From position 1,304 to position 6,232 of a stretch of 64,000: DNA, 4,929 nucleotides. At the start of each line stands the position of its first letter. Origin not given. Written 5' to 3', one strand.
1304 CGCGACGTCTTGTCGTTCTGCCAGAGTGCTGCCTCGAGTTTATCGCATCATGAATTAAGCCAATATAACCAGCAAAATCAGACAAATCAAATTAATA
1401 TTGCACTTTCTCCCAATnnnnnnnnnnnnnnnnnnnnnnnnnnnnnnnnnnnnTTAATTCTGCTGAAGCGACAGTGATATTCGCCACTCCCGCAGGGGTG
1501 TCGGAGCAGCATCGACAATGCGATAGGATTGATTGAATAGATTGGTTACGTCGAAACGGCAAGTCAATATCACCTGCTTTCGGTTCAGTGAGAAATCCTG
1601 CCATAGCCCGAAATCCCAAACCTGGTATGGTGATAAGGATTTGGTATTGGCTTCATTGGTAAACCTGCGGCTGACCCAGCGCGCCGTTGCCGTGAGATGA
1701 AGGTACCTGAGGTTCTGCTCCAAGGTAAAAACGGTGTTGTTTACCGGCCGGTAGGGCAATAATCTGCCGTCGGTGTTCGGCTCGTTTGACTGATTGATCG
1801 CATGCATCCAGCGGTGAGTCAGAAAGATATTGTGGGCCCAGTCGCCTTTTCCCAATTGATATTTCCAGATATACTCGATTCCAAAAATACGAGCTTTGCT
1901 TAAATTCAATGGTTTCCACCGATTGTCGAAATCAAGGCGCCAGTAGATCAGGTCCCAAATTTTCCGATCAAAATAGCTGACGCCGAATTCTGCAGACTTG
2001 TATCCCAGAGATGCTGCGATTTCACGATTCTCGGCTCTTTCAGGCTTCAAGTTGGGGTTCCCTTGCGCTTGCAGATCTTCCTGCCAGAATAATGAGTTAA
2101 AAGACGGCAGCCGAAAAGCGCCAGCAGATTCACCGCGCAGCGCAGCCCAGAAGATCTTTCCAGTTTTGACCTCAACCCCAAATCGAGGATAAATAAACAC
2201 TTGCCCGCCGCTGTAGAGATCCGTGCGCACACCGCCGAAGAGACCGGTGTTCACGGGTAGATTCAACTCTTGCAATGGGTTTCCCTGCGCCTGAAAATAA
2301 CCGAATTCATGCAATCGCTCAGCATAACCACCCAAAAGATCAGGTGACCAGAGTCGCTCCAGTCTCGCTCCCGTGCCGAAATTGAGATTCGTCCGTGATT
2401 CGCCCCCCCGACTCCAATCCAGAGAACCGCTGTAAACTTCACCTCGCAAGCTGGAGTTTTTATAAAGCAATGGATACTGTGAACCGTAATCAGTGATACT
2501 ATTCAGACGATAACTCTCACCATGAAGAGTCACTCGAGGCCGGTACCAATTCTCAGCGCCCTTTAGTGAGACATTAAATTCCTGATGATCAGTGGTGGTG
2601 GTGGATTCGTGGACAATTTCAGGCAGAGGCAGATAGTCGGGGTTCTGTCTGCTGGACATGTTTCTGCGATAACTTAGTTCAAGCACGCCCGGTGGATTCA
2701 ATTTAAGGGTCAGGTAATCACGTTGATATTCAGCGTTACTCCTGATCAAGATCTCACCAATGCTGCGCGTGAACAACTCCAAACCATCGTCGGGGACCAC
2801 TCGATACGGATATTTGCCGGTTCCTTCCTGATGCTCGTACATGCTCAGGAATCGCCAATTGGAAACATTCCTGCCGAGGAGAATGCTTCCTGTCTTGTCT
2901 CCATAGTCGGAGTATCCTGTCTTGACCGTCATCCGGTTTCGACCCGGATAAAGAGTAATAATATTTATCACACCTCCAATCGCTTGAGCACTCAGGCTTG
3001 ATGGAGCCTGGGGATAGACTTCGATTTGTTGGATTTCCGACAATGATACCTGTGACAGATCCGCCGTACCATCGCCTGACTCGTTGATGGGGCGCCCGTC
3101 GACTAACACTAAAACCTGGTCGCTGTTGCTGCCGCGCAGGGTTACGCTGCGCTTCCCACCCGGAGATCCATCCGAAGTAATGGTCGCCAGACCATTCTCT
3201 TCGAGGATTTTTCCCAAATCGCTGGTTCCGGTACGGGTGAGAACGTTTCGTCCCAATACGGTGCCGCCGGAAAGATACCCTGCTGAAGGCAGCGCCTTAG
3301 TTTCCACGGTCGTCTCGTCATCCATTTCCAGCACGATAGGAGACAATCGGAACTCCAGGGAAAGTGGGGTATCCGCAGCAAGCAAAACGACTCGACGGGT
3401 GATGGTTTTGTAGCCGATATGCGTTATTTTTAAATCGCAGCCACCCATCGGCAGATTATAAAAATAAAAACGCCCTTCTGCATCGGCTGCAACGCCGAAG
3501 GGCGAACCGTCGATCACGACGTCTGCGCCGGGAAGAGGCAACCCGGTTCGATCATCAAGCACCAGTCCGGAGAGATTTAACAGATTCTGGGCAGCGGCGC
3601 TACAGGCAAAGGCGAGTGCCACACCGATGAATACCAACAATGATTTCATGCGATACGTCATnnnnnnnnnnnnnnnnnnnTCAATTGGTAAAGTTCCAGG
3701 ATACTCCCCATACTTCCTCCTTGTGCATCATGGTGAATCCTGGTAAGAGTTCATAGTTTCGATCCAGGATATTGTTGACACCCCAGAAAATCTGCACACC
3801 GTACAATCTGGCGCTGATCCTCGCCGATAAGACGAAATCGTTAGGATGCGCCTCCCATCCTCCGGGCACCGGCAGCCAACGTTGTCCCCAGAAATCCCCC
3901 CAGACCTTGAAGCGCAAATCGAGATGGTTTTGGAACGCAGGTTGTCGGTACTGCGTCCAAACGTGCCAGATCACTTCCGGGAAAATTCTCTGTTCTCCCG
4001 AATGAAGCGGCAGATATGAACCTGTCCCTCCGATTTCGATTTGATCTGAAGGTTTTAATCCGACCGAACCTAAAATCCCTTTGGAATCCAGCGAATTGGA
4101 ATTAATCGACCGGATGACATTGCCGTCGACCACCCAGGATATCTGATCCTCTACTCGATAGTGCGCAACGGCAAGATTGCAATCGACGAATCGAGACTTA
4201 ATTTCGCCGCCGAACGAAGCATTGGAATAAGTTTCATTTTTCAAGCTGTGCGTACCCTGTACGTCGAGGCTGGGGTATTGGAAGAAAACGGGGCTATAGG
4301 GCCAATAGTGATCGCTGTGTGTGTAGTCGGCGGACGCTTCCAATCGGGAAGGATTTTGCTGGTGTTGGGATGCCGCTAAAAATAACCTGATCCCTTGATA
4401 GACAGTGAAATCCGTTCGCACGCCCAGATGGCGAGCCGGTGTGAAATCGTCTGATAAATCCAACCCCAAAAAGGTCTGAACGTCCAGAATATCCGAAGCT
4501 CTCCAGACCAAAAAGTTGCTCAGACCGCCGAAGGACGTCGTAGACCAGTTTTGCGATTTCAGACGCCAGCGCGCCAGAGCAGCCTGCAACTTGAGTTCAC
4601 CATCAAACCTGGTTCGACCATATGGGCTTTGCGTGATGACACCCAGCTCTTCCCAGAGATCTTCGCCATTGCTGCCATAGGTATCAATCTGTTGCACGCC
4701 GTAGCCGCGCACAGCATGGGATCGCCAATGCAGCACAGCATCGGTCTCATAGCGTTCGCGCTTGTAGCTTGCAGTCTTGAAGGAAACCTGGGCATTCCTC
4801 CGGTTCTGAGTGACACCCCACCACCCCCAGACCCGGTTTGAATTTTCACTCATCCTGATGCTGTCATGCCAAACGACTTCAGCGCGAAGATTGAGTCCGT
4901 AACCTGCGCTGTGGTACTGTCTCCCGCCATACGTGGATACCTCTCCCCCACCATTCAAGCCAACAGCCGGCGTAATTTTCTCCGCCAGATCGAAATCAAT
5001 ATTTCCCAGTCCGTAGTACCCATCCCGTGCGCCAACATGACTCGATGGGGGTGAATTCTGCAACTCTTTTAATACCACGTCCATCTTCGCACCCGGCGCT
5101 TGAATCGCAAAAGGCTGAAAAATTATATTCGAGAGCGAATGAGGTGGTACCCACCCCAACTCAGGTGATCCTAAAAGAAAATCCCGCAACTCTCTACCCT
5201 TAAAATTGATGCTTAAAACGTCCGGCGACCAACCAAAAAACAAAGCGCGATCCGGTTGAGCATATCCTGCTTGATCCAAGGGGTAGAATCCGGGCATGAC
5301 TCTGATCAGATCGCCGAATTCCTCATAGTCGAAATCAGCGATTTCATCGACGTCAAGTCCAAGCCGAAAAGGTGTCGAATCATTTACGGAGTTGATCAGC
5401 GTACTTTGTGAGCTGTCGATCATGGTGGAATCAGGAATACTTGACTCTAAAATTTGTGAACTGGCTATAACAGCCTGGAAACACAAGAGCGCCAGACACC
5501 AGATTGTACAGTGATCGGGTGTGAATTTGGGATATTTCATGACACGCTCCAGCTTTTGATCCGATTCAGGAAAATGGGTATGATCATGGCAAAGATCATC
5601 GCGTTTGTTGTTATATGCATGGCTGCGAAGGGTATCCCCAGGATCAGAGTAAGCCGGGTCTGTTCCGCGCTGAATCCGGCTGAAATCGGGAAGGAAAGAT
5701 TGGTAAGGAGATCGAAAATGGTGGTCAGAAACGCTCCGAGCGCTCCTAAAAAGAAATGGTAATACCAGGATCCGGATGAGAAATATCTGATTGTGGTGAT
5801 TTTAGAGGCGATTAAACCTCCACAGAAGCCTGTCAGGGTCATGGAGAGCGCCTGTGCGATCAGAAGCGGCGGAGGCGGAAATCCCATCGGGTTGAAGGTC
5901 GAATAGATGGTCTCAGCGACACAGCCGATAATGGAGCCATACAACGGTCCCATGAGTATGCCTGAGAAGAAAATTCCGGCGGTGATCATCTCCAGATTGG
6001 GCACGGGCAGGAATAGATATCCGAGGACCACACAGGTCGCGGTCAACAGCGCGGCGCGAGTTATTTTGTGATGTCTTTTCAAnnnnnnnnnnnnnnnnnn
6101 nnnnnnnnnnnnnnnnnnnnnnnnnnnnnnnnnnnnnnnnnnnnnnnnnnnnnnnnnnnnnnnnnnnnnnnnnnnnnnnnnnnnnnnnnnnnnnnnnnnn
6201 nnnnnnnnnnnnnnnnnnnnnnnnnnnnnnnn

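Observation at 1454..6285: Cobalamin riboswitch in front of a non-canonical four-gene putative B12 uptake operon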

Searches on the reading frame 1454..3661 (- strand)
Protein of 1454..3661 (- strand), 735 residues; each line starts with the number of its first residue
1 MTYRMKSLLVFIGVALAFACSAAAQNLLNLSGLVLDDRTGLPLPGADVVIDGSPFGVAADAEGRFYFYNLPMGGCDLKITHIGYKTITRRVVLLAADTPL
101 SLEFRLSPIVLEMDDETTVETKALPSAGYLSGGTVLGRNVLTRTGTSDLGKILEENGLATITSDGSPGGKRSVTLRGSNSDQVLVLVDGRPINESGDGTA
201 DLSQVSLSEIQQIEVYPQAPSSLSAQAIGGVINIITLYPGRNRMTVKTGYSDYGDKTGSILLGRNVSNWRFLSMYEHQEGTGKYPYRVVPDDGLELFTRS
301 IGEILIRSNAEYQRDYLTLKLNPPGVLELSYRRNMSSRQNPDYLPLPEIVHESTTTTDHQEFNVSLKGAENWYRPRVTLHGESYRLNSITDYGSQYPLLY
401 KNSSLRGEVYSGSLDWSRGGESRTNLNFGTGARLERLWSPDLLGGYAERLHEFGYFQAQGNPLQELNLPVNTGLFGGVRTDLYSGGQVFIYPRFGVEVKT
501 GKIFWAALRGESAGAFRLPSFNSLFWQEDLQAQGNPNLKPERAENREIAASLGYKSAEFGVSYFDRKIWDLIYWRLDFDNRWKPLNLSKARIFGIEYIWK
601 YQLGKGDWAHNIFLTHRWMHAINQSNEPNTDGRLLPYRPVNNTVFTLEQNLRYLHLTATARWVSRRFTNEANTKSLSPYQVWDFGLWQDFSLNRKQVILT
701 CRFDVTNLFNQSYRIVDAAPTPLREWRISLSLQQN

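Call 5: search_protein_families(library=pfam, proteins=[window:1454-3661:-], max_evalue=0.01)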
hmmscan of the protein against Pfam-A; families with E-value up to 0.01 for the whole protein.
window:1454-3661:- (735 aa): 5 families
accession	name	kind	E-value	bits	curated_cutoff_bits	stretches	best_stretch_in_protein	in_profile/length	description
PF00593.30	TonB_dep_Rec_b-barrel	-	5.1e-19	69.9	27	1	331-708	34-436/436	TonB dependent receptor-like, beta-barrel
PF07715.20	Plug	-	2e-14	54.4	23.9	1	134-231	10-107/107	TonB-dependent Receptor Plug Domain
PF13715.12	CarbopepD_reg_2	-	9.6e-14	51.6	32.2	1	30-114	1-84/88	CarboxypepD_reg-like domain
PF13620.12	CarboxypepD_reg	-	2.1e-13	50.8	32.3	1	30-106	2-81/82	Carboxypeptidase regulatory-like domain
PF14905.12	OMP_b-brl_3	-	4.6e-06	26.4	27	1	532-714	207-379/408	Outer membrane protein beta-barrel family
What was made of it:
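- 1454..3661 (-): TBDR-B, 735 aa: a BtuB-like TonB-dependent transporter with an N-terminal carboxypeptidase-regulatory-like domain. PF13715, PF07715 and PF00593 (call 5).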

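Call 8: search_solved_structures(query=window:1454-3661:-, max_evalue=0.01)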
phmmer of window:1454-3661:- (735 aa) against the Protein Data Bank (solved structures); distinct sequences matched with E-value up to 0.01: 22.
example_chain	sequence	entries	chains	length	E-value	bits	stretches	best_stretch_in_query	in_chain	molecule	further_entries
1nqf_A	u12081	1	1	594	9.3e-18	66.6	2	125-241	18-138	Vitamin B12 receptor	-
3rgm_A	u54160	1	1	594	6.9e-17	63.7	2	125-238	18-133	Vitamin B12 transporter BtuB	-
3m8b_A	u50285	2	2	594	1.1e-16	63.1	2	125-241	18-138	Vitamin B12 transporter btuB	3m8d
3rgn_A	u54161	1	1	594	1.3e-16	62.8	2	125-241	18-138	Vitamin B12 transporter BtuB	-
1nqe_A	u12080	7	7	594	1.3e-16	62.8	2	125-241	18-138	Vitamin B12 receptor | Vitamin B12 transporter btuB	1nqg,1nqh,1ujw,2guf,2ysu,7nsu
2gsk_A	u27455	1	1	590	1.4e-16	62.7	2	125-241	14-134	Vitamin B12 transporter btuB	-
8blw_A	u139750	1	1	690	1.4e-10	42.9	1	514-732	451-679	Vitamin B12 transporter BtuB1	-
8bmx_C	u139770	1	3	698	2.7e-10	41.9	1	479-728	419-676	Putative TonB-linked outer membrane receptor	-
8p97_A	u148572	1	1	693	7.2e-09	37.2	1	473-723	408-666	TonB-dependent receptor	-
8p98_A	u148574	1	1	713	7.8e-09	37.1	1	473-723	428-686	Vitamin B12 transporter BtuB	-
6v81_A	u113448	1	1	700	8.6e-07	30.3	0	183-254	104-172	Probable TonB-dependent receptor YncD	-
9c4o_A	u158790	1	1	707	1e-06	30.1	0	514-713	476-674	Pyrroloquinoline quinone transporter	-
6q5e_A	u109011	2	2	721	4.4e-06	28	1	110-250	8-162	Ferric enterobactin receptor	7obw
6i2j_A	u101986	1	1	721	4.4e-06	28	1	110-250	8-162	Ferric enterobactin receptor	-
5out_A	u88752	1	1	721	4.4e-06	28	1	110-250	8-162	Ferric enterobactin receptor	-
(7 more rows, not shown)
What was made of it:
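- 1454..3661 (-): Best solved matches are E. coli BtuB (9e-18) and Bacteroides BtuB1-3 (call 8).
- On BtuB (for the 735-aa TBDR-B): These are nonetheless the best-scoring models, and BtuB proteins are the best PDB hits (call 8).
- Its best solved relatives are BtuB proteins (call 8). TBDR-B's best solved relatives are BtuB proteins (call 8).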

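Call 9: search_protein_families(library=ncbifam, proteins=[window:1454-3661:-], max_evalue=0.1)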
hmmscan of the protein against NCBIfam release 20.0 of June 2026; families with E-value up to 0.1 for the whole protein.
window:1454-3661:- (735 aa): 25 families
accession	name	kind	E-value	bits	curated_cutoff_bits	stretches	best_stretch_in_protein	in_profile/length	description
TIGR01779.1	TonB-B12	equivalog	4.5e-35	121.3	599.7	2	130-251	46-169/614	TonB-dependent vitamin B12 receptor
NF007926.1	PRK10641.1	equivalog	2.3e-28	99.1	836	2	125-257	40-175/617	TonB-dependent vitamin B12 receptor BtuB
TIGR01786.1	TonB-hemlactrns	subfamily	2.7e-24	85.5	323.75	2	492-721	440-694/719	TonB-dependent hemoglobin/transferrin/lactoferrin family receptor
TIGR01785.1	TonB-hemin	subfamily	1.3e-23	83.3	316.85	2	492-731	416-674/677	TonB-dependent heme/hemoglobin receptor family protein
NF049947.1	TonB_dep_PCPU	exception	3e-15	55.5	800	1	166-259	92-191/685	TonB-dependent receptor, PCPU motif-type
TIGR04056.1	OMP_RagA_SusC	subfamily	3.4e-15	55.5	368.25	1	30-216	3-181/981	SusC/RagA family TonB-linked outer membrane protein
TIGR01783.1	TonB-siderophor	subfamily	3.4e-14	52.4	223.5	2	531-716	442-623/649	TonB-dependent siderophore receptor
NF049946.1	TonB_dep_CU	exception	2.2e-12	46.1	700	1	157-279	87-217/683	TonB-dependent receptor, CU motif-type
NF038079.1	TonB_sider_MxcH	equivalog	1.4e-09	36.6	925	1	144-236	146-238/792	TonB-dependent siderophore myxochelin receptor MxcH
NF007478.2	PRK10064.1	equivalog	2e-09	36.3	745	1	135-242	53-163/663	catecholate siderophore receptor CirA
NF041535.1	TonB_rec_PqqU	equivalog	2.5e-09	36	1200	2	515-713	445-643/676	TonB-dependent receptor PqqU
NF049945.1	TonB_dep_FCYXU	equivalog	5e-09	35.3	825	1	171-260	96-195/697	TonB-dependent receptor, FCYXU motif-type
NF049944.1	TonB_dep_PUIUD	equivalog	5.6e-07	28.3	850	1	153-259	82-197/686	TonB-dependent receptor, PUIUD motif-type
TIGR01776.1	TonB-tbp-lbp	subfamily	5.9e-07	27.8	468.8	1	494-574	646-732/946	lactoferrin/transferrin family TonB-dependent receptor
TIGR01782.1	TonB-Xanth-Caul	subfamily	1.8e-06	26.5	310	2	168-239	60-136/868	TonB-dependent receptor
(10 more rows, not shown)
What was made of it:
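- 1454..3661 (-): The best NCBIfam model is TonB-B12, but it scores far below the cut-off (call 9).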

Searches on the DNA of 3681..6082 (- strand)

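Call 15: search_rna_families(sources=[L001, L002, L003], threshold=gathering)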
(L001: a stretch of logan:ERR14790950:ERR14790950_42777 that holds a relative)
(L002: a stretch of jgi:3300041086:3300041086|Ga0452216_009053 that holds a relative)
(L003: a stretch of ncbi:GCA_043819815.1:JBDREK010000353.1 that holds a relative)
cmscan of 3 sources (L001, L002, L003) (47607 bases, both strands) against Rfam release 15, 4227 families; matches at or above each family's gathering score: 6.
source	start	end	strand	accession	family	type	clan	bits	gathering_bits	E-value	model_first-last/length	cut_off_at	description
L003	452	525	+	RF00005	tRNA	Gene; tRNA;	CL00001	75.4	29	7.6e-15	1-71/71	no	tRNA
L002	2137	2210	+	RF00005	tRNA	Gene; tRNA;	CL00001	70.4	29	1.8e-13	1-71/71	no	tRNA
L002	7251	7370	+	RF00174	Cobalamin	Cis-reg; riboswitch;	CL00101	53.5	31.5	1.3e-10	1-189/189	no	Cobalamin riboswitch aptamer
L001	4997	5122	+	RF00174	Cobalamin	Cis-reg; riboswitch;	CL00101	49.9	31.5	1.3e-09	1-189/189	no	Cobalamin riboswitch aptamer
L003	5310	5424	+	RF00174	Cobalamin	Cis-reg; riboswitch;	CL00101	45.5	31.5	2.4e-08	1-189/189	no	Cobalamin riboswitch aptamer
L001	1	47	+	RF00005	tRNA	Gene; tRNA;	CL00001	33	29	0.0035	26-71/71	5'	tRNA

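Call 29: search_rna_families(sources=[L007, L008, L009, L010, L011, L012, L013, L014], threshold=gathering)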
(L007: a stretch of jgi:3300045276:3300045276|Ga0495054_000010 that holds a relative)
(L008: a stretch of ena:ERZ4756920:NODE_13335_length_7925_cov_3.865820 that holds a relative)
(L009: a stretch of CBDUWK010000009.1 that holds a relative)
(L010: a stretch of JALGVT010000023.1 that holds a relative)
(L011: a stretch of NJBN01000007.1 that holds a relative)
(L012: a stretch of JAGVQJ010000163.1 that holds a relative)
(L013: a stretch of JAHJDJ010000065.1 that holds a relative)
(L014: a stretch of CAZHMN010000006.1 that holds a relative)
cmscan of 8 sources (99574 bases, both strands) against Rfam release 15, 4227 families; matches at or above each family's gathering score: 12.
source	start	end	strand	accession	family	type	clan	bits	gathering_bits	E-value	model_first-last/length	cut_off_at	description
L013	338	411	+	RF00005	tRNA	Gene; tRNA;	CL00001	75.4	29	1.6e-14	1-71/71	no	tRNA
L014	205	278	+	RF00005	tRNA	Gene; tRNA;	CL00001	74.1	29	3.7e-14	1-71/71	no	tRNA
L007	5407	5480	+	RF00005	tRNA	Gene; tRNA;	CL00001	73.5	29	5.4e-14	1-71/71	no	tRNA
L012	760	833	+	RF00005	tRNA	Gene; tRNA;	CL00001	73.5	29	5.4e-14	1-71/71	no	tRNA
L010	372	445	+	RF00005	tRNA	Gene; tRNA;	CL00001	72.4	29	1e-13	1-71/71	no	tRNA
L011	31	104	+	RF00005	tRNA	Gene; tRNA;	CL00001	72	29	1.4e-13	1-71/71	no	tRNA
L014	5165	5292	+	RF00174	Cobalamin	Cis-reg; riboswitch;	CL00101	60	31.5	3.6e-12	1-189/189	no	Cobalamin riboswitch aptamer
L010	5213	5335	+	RF00174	Cobalamin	Cis-reg; riboswitch;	CL00101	55.7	31.5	6e-11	1-189/189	no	Cobalamin riboswitch aptamer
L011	5163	5289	+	RF00174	Cobalamin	Cis-reg; riboswitch;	CL00101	45.9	31.5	3.8e-08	1-189/189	no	Cobalamin riboswitch aptamer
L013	5196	5310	+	RF00174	Cobalamin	Cis-reg; riboswitch;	CL00101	45.5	31.5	5.1e-08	1-189/189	no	Cobalamin riboswitch aptamer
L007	9865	9981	+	RF00174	Cobalamin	Cis-reg; riboswitch;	CL00101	41.5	31.5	7.2e-07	1-189/189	no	Cobalamin riboswitch aptamer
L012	5259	5370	+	RF00174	Cobalamin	Cis-reg; riboswitch;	CL00101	35.1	31.5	4.8e-05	1-189/189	no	Cobalamin riboswitch aptamer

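Call 42: search_rna_families(sources=[L015, L016, L017], threshold=gathering)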
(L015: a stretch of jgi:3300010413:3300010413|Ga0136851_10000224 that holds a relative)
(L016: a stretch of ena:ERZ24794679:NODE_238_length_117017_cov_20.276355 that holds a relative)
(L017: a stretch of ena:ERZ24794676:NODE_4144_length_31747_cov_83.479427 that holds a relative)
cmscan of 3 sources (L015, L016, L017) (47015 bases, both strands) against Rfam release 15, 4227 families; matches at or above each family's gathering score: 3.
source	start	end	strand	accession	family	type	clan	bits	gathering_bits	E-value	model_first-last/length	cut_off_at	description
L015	7624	7821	+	RF00174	Cobalamin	Cis-reg; riboswitch;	CL00101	94.5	31.5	2.3e-22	1-189/189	no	Cobalamin riboswitch aptamer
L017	7078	7253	+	RF00174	Cobalamin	Cis-reg; riboswitch;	CL00101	76.3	31.5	3.7e-17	1-189/189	no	Cobalamin riboswitch aptamer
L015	2602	2675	+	RF00005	tRNA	Gene; tRNA;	CL00001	73.8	29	2.1e-14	1-71/71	no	tRNA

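Call 70: search_rna_families(sources=[L018], threshold=gathering)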
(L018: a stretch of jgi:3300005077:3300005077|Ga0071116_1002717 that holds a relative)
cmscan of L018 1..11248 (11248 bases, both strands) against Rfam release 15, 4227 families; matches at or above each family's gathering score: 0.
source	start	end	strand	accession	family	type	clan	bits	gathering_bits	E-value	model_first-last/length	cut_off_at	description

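Call 77: search_rna_families(sources=[L019], threshold=gathering)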
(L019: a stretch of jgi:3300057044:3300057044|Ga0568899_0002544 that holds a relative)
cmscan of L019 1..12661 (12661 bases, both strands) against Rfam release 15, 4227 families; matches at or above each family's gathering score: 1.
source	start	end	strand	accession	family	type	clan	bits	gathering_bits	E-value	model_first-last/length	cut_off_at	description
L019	3840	4021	+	RF00174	Cobalamin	Cis-reg; riboswitch;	CL00101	119.8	31.5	3.4e-30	1-189/189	no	Cobalamin riboswitch aptamer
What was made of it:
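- Orthologous positions score up to 119.8 bits (call 77).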

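Call 84: search_rna_families(sources=[L020, L021, L022, L023, L024, L025, L026, L027, L028], threshold=gathering)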
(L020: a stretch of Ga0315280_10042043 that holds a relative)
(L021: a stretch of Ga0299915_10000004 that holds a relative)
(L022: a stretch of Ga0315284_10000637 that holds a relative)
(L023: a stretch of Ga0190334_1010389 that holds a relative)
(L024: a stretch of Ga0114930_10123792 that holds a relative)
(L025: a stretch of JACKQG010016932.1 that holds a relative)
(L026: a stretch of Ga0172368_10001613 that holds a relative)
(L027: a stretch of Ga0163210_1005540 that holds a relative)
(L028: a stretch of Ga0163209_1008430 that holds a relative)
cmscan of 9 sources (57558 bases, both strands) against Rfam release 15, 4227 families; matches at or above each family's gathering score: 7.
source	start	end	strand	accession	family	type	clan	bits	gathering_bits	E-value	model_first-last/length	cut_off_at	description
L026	3807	3984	+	RF00174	Cobalamin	Cis-reg; riboswitch;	CL00101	97.3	31.5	4.5e-23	1-189/189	no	Cobalamin riboswitch aptamer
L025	621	797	+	RF00174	Cobalamin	Cis-reg; riboswitch;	CL00101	94.7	31.5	2.4e-22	1-189/189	no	Cobalamin riboswitch aptamer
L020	781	908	+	RF01482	AdoCbl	Cis-reg; riboswitch;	CL00101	60.1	50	1.4e-08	1-149/149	no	AdoCbl (Cobalamin/B12) riboswitch aptamer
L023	1313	1440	+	RF00174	Cobalamin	Cis-reg; riboswitch;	CL00101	60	31.5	2.1e-12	1-189/189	no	Cobalamin riboswitch aptamer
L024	1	125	+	RF00174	Cobalamin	Cis-reg; riboswitch;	CL00101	54.9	31.5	5.9e-11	1-189/189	no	Cobalamin riboswitch aptamer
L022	4218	4347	+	RF01482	AdoCbl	Cis-reg; riboswitch;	CL00101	52.7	50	7.4e-07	1-149/149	no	AdoCbl (Cobalamin/B12) riboswitch aptamer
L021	4166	4297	+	RF00174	Cobalamin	Cis-reg; riboswitch;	CL00101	42.2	31.5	2.6e-07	48-166/189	no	Cobalamin riboswitch aptamer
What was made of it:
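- On Cobalamin riboswitch (Rfam RF00174 / clan CL00101): Orthologous loci score 35-120 bits (calls 15, 29, 42, 77, 84).
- The same clan (CL00101) is hit in 19 other orthologous loci, at 35-120 bits (calls 15, 29, 42, 77, 84).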
